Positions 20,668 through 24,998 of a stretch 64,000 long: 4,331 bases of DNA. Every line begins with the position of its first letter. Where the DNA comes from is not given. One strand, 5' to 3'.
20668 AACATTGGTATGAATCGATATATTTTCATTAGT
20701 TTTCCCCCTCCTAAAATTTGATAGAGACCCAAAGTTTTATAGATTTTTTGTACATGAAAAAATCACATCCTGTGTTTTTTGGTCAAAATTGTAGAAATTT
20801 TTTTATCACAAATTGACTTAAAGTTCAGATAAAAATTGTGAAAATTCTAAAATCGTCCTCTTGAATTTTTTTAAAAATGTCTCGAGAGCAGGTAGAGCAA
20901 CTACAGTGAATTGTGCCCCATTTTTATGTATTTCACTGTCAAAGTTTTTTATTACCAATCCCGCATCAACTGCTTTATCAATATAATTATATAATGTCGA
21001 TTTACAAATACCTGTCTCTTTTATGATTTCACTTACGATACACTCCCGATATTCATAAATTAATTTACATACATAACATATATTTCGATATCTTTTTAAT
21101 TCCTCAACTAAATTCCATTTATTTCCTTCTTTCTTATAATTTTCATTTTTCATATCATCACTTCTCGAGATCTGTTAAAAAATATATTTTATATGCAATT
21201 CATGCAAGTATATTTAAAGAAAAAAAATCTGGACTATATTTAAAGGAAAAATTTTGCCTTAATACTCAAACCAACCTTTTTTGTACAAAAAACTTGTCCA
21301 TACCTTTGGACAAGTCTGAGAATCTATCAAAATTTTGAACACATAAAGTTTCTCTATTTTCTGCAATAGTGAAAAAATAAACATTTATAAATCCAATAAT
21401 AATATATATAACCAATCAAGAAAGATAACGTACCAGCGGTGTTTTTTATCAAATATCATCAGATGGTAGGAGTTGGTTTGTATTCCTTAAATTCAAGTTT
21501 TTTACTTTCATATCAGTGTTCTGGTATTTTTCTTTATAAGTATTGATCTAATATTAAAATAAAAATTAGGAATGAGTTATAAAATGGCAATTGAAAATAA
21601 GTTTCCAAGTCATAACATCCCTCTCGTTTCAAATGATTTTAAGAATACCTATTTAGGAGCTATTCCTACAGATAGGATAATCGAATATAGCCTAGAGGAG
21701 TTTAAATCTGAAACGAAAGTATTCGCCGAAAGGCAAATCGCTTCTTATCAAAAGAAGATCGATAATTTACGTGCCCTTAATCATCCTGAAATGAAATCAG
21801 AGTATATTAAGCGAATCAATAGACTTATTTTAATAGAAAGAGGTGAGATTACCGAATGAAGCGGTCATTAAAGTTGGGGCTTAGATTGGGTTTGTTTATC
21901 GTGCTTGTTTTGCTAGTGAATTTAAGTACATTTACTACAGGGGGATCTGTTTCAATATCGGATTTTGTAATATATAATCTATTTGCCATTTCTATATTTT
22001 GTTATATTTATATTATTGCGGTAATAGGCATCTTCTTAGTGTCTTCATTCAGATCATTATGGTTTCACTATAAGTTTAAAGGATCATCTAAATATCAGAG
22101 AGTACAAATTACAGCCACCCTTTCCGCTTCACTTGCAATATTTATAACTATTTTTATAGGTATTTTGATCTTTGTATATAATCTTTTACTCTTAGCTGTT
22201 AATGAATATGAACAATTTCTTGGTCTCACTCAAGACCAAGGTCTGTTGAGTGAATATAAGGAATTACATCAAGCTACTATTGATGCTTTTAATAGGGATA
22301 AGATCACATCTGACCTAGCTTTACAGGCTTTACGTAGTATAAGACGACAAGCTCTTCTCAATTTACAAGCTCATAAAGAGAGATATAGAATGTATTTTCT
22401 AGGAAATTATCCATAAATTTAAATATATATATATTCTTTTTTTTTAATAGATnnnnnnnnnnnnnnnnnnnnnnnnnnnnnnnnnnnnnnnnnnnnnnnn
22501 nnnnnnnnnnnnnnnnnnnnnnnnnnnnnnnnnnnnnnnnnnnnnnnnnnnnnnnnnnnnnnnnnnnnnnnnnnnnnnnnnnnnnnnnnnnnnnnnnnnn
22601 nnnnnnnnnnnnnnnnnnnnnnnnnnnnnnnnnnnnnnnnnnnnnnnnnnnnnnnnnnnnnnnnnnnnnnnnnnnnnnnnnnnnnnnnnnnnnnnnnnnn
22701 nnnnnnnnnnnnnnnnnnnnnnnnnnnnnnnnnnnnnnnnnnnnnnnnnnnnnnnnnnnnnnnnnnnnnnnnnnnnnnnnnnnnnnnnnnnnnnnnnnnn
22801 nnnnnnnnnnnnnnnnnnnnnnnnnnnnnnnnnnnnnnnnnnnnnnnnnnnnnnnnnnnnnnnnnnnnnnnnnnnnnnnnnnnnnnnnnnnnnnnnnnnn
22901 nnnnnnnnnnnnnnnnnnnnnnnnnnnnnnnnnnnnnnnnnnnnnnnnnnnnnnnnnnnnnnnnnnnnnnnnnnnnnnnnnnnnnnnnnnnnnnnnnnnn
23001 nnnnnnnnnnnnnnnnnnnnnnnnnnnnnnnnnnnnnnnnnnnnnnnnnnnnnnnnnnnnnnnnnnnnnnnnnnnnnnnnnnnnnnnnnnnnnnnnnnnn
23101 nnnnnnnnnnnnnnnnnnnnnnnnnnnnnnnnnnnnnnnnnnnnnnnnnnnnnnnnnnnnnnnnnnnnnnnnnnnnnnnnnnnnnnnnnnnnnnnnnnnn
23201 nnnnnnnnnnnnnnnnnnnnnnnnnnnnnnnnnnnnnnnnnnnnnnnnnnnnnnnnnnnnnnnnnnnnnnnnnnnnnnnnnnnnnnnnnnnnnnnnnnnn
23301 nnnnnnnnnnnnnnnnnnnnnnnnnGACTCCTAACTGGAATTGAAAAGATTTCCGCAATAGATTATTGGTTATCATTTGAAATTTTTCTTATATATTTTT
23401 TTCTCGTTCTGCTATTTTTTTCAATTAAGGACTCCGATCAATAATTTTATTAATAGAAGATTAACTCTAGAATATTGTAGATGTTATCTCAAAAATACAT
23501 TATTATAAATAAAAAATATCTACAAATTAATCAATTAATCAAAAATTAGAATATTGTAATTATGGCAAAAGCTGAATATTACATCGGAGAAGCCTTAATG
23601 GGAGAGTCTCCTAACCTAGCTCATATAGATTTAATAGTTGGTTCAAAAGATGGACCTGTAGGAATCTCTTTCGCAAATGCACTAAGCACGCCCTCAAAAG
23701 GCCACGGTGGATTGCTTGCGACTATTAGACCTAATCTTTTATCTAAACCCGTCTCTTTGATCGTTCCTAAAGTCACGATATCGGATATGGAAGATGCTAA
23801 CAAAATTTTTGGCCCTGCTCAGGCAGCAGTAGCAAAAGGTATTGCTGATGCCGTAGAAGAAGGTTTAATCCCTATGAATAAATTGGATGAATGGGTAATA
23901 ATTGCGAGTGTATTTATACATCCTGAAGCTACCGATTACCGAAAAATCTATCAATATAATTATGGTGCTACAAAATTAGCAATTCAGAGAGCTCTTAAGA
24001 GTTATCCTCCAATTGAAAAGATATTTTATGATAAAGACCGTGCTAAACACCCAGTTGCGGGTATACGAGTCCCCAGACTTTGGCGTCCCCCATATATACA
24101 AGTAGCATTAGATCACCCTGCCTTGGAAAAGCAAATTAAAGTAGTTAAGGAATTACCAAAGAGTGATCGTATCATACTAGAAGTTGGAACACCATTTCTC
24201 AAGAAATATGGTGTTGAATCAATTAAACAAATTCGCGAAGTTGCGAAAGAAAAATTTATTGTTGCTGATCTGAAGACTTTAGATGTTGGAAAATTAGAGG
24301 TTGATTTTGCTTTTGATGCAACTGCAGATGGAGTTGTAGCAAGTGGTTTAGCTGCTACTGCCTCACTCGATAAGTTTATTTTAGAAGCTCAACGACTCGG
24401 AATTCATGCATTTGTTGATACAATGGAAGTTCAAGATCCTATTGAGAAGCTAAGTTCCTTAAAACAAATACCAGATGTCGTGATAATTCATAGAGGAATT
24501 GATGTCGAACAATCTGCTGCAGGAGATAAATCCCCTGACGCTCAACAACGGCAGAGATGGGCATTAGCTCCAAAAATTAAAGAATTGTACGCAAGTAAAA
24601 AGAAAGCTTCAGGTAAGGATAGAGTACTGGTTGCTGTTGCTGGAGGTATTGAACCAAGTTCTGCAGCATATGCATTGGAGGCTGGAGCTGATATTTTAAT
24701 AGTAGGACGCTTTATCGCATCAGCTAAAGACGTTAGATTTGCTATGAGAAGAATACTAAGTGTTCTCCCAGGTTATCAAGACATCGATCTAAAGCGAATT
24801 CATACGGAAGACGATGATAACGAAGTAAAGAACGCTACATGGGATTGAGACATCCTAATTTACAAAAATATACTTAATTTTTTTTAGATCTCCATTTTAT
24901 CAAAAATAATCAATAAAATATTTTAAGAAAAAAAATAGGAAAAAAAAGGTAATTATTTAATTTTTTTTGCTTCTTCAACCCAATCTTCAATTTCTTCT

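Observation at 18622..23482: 4.8-kb gene island bracketed by perfect 50-bp direct repeats, with no recombinase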

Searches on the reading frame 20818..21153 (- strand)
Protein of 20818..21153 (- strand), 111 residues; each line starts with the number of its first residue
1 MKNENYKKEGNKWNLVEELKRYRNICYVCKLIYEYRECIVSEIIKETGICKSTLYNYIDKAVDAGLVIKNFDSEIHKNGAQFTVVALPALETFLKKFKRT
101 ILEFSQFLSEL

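Call 7: search_protein_families(library=pfam, proteins=[window:20818-21153:-], max_evalue=0.1)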
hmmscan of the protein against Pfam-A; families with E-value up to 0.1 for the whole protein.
window:20818-21153:- (111 aa): 6 families
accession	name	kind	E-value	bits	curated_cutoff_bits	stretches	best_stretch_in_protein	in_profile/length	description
PF01022.26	HTH_5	-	0.0019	18.5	22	1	34-69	13-47/47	Bacterial regulatory protein, arsR family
PF13730.12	HTH_36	-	0.015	15.5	25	1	40-67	28-55/55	Helix-turn-helix domain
PF13551.12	HTH_29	-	0.032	14.7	28.1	1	40-66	15-41/64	Winged helix-turn helix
PF22194.2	F-93_WHD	-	0.039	14.5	28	1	28-69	2-46/62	F-93, winged-helix domain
PF12802.13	MarR_2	-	0.046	14.3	27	1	37-69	19-52/61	MarR family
PF01978.25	TrmB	-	0.054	13.8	25.6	1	34-70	19-55/68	Sugar-specific transcriptional regulator TrmB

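Call 8: search_protein_families(library=phrogs, proteins=[window:20818-21153:-], max_evalue=0.1)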
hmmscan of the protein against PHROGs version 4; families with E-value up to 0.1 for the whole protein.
window:20818-21153:- (111 aa): 4 families
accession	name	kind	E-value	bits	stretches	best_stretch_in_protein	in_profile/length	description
phrog_34278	-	unknown function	0.034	15.3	1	40-70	47-77/90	-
phrog_534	-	DNA, RNA and nucleotide metabolism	0.051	14.5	1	43-98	31-83/87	DNA binding protein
phrog_5978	-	unknown function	0.086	12.9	1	12-70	287-344/364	-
phrog_31496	-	transcription regulation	0.088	13.5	1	28-65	142-178/210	transcriptional regulator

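Call 37: search_protein_families(library=ncbifam, proteins=[window:20818-21153:-], max_evalue=0.1)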
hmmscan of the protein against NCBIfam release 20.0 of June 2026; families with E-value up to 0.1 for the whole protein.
window:20818-21153:- (111 aa): 2 families
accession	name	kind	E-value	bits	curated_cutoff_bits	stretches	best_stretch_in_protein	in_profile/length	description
NF049902.1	FTL_1293_fam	exception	0.013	15.7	170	1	41-73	26-58/150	FTL_1293 family small RNA FtrC-regulated protein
NF040939.2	trans_reg_lrs14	equivalog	0.049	13.7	90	1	28-74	27-73/103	Lrs14 family HTH-type transcriptional regulator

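Call 60: search_protein_families(library=padloc, proteins=[window:20818-21153:-], max_evalue=0.01)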
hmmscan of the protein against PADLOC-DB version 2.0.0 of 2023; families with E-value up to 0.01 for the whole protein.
window:20818-21153:- (111 aa): 3 families
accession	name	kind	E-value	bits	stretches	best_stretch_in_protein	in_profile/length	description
PDLC01858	CARF3--CARF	-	0.00053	18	1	29-72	150-192/204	-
PDLC01044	Csa3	-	0.0051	14.7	1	37-70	149-182/194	Type I-A associated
PDLC01438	Csa3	-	0.006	14.7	1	30-73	155-191/305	"CAS-I,CAS-II,CAS-III,CAS-IV,CAS-V,CAS-VI; associated_signaling"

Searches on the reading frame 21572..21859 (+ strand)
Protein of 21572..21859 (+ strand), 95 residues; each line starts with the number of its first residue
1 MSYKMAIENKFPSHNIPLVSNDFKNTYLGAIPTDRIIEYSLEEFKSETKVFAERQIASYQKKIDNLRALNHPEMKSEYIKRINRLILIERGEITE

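Call 7: search_protein_families(library=pfam, proteins=[window:21572-21859:+], max_evalue=0.1)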
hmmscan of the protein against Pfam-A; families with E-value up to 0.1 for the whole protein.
window:21572-21859:+ (95 aa): 2 families
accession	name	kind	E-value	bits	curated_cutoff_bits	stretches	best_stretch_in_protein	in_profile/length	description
PF11647.13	MLD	-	0.0095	16.5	35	1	39-85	3-49/81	Membrane Localization Domain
PF09185.15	DUF1948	-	0.046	14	25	1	38-80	39-81/140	Domain of unknown function (DUF1948)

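Call 8: search_protein_families(library=phrogs, proteins=[window:21572-21859:+], max_evalue=0.1)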
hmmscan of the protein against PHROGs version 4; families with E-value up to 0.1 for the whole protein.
window:21572-21859:+ (95 aa): 0 families

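Call 37: search_protein_families(library=ncbifam, proteins=[window:21572-21859:+], max_evalue=0.1)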
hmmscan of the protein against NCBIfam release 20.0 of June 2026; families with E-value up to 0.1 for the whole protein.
window:21572-21859:+ (95 aa): 0 families

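Call 60: search_protein_families(library=padloc, proteins=[window:21572-21859:+], max_evalue=0.01)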
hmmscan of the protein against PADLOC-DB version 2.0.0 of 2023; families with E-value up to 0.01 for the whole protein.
window:21572-21859:+ (95 aa): 1 family
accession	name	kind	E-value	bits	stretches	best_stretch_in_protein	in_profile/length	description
PDLC00519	JetC1|JetC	-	0.0025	14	1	38-94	826-882/1097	DUF3584 domain; MukB-like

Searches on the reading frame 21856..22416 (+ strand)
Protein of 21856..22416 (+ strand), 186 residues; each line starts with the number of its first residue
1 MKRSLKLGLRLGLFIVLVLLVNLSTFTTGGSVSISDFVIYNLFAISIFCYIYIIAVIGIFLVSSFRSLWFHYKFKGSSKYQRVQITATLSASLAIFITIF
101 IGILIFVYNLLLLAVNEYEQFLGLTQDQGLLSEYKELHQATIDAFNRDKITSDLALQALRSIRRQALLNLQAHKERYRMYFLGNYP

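Call 7: search_protein_families(library=pfam, proteins=[window:21856-22416:+], max_evalue=0.1)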
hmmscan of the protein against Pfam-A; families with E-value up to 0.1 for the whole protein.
window:21856-22416:+ (186 aa): 2 families
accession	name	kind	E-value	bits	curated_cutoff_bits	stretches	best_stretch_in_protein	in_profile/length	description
PF04893.22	Yip1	-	0.054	13.8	28.6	1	13-113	24-122/173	Yip1 domain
PF12725.13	DUF3810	-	0.073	12.9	28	1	39-177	16-144/311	Protein of unknown function (DUF3810)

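Call 8: search_protein_families(library=phrogs, proteins=[window:21856-22416:+], max_evalue=0.1)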
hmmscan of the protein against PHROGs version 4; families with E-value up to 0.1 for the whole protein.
window:21856-22416:+ (186 aa): 0 families

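Call 37: search_protein_families(library=ncbifam, proteins=[window:21856-22416:+], max_evalue=0.1)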
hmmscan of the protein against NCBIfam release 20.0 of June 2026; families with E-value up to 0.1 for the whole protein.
window:21856-22416:+ (186 aa): 0 families

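Call 49: find_homologous_proteins(query=window:21856-22416:+)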
Query window:21856-22416:+ (186 aa): 2 proteins with E <= 0.001 among 914 candidates.
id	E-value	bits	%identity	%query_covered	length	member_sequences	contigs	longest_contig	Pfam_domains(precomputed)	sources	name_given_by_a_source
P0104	1.5e-110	385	100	100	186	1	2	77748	-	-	-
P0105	1.4e-40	157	75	61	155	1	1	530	-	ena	-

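Call 60: search_protein_families(library=padloc, proteins=[window:21856-22416:+], max_evalue=0.01)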
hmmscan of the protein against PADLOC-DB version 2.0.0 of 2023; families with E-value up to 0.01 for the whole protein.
window:21856-22416:+ (186 aa): 0 families

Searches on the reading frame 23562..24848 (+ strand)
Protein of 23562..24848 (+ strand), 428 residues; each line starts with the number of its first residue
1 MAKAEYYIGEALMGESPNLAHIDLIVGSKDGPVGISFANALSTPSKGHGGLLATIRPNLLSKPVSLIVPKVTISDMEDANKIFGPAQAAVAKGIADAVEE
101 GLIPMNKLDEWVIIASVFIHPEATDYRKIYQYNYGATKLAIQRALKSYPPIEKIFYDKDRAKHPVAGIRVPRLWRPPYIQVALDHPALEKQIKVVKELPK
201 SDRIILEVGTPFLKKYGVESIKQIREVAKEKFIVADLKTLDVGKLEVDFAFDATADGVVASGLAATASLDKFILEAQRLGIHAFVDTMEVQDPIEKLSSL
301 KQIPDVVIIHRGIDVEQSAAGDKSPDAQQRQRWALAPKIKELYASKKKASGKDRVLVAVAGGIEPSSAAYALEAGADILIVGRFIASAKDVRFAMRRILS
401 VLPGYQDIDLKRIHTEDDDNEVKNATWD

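Call 7: search_protein_families(library=pfam, proteins=[window:23562-24848:+], max_evalue=0.1)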
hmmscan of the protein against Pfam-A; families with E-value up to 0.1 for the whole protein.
window:23562-24848:+ (428 aa): 3 families
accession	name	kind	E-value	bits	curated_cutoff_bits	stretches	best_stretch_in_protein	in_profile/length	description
PF08714.17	Fae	-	1.5e-65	220.5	27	1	8-165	1-158/159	Formaldehyde-activating enzyme (Fae)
PF00215.30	OMPdecase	-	3.6e-30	106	27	1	177-398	1-221/221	Orotidine 5'-phosphate decarboxylase / HUMPS family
PF00834.25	Ribul_P_3_epim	-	0.0051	16.7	21.1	1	266-385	91-197/198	Ribulose-phosphate 3 epimerase family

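Call 9: find_encoding_contigs(protein=window:23562-24848:+, flank=10000, max_places=10)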
Protein window:23562-24848:+ (428 aa): 1 contig read that carries it; 1 place shown.
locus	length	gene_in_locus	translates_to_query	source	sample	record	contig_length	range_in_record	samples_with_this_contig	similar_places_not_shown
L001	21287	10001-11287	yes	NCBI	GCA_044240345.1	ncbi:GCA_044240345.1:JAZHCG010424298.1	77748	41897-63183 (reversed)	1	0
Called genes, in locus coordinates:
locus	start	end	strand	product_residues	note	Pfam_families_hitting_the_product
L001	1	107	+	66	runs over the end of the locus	PF01194:RNA_pol_N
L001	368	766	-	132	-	PF01092:Ribosomal_S6e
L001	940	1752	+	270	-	-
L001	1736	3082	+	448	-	PF02310:B12-binding, PF04055:Radical_SAM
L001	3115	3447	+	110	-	PF01035:DNA_binding_1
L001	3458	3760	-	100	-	-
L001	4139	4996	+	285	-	-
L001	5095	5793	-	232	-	-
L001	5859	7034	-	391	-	PF05048:NosD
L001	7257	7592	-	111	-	-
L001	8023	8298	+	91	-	-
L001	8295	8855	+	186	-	-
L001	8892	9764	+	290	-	-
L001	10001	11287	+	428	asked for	PF08714:Fae, PF00215:OMPdecase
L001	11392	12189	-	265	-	PF00416:Ribosomal_S13 (faint), PF02961:SAM_BAF (faint), PF04994:TfoX_C (faint), PF10391:DNA_pol_lambd_f (faint), PF11731:Cdd1 (faint), PF14229:DUF4332, PF14520:HHH_5 (weak), PF14229:DUF4332, +1 more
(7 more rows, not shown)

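Call 11: find_related_loci(query=window:23562-24848:+, collection=genome_contigs, flank=10000)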
Query window:23562-24848:+ (428 aa) in genome_contigs; peptide patterns used: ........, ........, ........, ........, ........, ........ (x = any residue, [..] = any of these).
228 stretches matched a pattern; 129 encode a relative of the query (tblastn E <= 1e-3); the best 80 are kept; 80 distinct loci.
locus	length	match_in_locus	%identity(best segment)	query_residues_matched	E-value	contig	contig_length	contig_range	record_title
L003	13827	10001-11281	95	1-428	0e+0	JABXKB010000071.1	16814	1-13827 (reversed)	MAG: Promethearchaeota archaeon isolate Hel_238_bin13 contig-145_6612, whole genome shotgun sequence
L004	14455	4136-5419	95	1-428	0e+0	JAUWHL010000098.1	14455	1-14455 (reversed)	MAG: Promethearchaeota archaeon isolate CSMAG_2267 CSMAG_2267_k141_667283_length_14455_cov_6.0000, whole genome shotgun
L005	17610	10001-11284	93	1-428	0e+0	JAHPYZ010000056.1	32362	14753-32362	MAG: Promethearchaeota archaeon isolate LW30_13 NODE_278_length_32362_cov_6.527904, whole genome shotgun sequence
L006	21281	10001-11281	94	1-428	0e+0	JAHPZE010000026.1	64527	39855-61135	MAG: Promethearchaeota archaeon isolate LW40_87 NODE_766_length_64527_cov_70.461146, whole genome shotgun sequence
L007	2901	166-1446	93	1-428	0e+0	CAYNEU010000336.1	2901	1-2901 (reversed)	MAG TPA_asm: uncultured archaeon isolate SRP185410_co1_442 genome assembly, contig: k141_1417993, whole genome shotgun s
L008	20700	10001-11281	93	1-428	0e+0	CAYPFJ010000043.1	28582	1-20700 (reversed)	MAG TPA_asm: uncultured archaeon isolate SRP185410_co2_266 genome assembly, contig: NODE_1743_length_28582_cov_9.660848,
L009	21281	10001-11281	94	1-428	0e+0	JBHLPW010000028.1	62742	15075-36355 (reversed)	MAG: Promethearchaeota archaeon isolate H3B.172 H3B.172@781, whole genome shotgun sequence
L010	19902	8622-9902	94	1-428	0e+0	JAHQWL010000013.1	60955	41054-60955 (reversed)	MAG: Promethearchaeia archaeon isolate ABR06 NODE_124_length_60955_cov_13, whole genome shotgun sequence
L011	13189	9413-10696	91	1-428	0e+0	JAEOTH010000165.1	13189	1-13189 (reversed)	MAG: Promethearchaeota archaeon isolate YT1_053 k127_44141542, whole genome shotgun sequence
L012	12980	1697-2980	92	1-428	0e+0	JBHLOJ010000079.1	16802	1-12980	MAG: Promethearchaeota archaeon isolate DZ3M.322 DZ3M.322@10822, whole genome shotgun sequence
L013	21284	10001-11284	91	1-428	0e+0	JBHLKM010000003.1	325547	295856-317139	MAG: Candidatus Hodarchaeota archaeon isolate DZ1B.338 DZ1B.338@27, whole genome shotgun sequence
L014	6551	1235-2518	92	1-428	0e+0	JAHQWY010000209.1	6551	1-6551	MAG: Promethearchaeia archaeon isolate WORC5 WOR136_contig-100_1173, whole genome shotgun sequence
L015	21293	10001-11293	91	1-428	0e+0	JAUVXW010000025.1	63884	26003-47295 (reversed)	MAG: Promethearchaeota archaeon isolate CSMAG_1226 CSMAG_1226_k141_1687162_length_63884_cov_18.9938, whole genome shotgu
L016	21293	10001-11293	90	1-428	0e+0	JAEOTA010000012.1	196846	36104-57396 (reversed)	MAG: Promethearchaeota archaeon isolate YT1_007 k127_6687912, whole genome shotgun sequence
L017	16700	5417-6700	90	1-428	0e+0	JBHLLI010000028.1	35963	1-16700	MAG: Candidatus Hermodarchaeota archaeon isolate DZ1M.434 DZ1M.434@3550, whole genome shotgun sequence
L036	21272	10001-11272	86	5-428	0e+0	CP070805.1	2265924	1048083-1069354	MAG: Promethearchaeota archaeon isolate bin132 chromosome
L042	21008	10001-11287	84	1-428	0e+0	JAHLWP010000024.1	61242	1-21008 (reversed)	MAG: Promethearchaeota archaeon isolate 9R3_44 NODE_34_length_61242_cov_241.047723, whole genome shotgun sequence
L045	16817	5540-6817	86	1-425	0e+0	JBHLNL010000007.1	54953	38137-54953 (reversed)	MAG: Promethearchaeota archaeon isolate DZ2S.275 DZ2S.275@1431, whole genome shotgun sequence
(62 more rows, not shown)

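Call 51: search_protein_families(library=pfam, proteins=[L005:5116-8946:+, L036:8136-9584:-, L045:4540-5253:-, L003:6057-7190:-, L042:8921-9775:-, L004:2563-3930:+], max_evalue=0.01)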
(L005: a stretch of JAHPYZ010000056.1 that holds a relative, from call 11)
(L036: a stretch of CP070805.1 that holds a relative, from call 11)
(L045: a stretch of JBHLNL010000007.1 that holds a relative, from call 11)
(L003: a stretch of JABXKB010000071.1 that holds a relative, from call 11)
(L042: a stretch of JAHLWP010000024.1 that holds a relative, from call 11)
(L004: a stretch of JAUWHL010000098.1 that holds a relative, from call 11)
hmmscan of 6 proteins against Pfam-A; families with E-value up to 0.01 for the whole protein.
L005:5116-8946:+ (1276 aa): 3 families
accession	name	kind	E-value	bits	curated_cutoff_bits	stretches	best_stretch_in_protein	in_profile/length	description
PF00795.27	CN_hydrolase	-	5.6e-11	42.7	23.2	1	1047-1256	19-253/256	Carbon-nitrogen hydrolase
PF13424.12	TPR_12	-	0.0044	17.6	30.1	0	600-670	5-70/77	Tetratricopeptide repeat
PF04510.18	DUF577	-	0.0062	16.9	32.1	0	806-909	51-146/173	Family of unknown function (DUF577)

L036:8136-9584:- (482 aa): 1 family
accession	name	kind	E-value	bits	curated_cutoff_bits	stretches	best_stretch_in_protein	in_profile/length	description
PF13349.12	DUF4097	-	0.0037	17.1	22.9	1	61-223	1-146/247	Toastrack DUF4097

L045:4540-5253:- (237 aa): 0 families

L003:6057-7190:- (377 aa): 3 families
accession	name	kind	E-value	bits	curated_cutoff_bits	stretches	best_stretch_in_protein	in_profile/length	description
PF13469.12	Sulfotransfer_3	-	9.8e-20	72.2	27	1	58-223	1-146/216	Sulfotransferase family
PF00685.33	Sulfotransfer_1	-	7.6e-06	25.9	22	1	58-334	3-188/255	Sulfotransferase domain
PF06275.16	DUF1031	-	0.0029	18.3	25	0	246-299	22-77/80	Protein of unknown function (DUF1031)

L042:8921-9775:- (284 aa): 1 family
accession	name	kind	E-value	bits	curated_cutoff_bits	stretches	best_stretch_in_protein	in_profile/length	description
PF00296.26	Bac_luciferase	-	5.6e-37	128.2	27.9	1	20-201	21-192/314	Luciferase-like monooxygenase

L004:2563-3930:+ (455 aa): 3 families
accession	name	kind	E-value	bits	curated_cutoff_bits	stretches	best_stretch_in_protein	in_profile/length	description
PF04055.27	Radical_SAM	-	2.4e-24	86.8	29.5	1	193-370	1-166/166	Radical SAM superfamily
PF02310.24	B12-binding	-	1.3e-23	83.6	32.1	1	27-134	13-120/121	B12 binding domain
PF19864.5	Radical_SAM_N2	-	0.00027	20.8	29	1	96-141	85-128/151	Radical SAM proteins, N-terminal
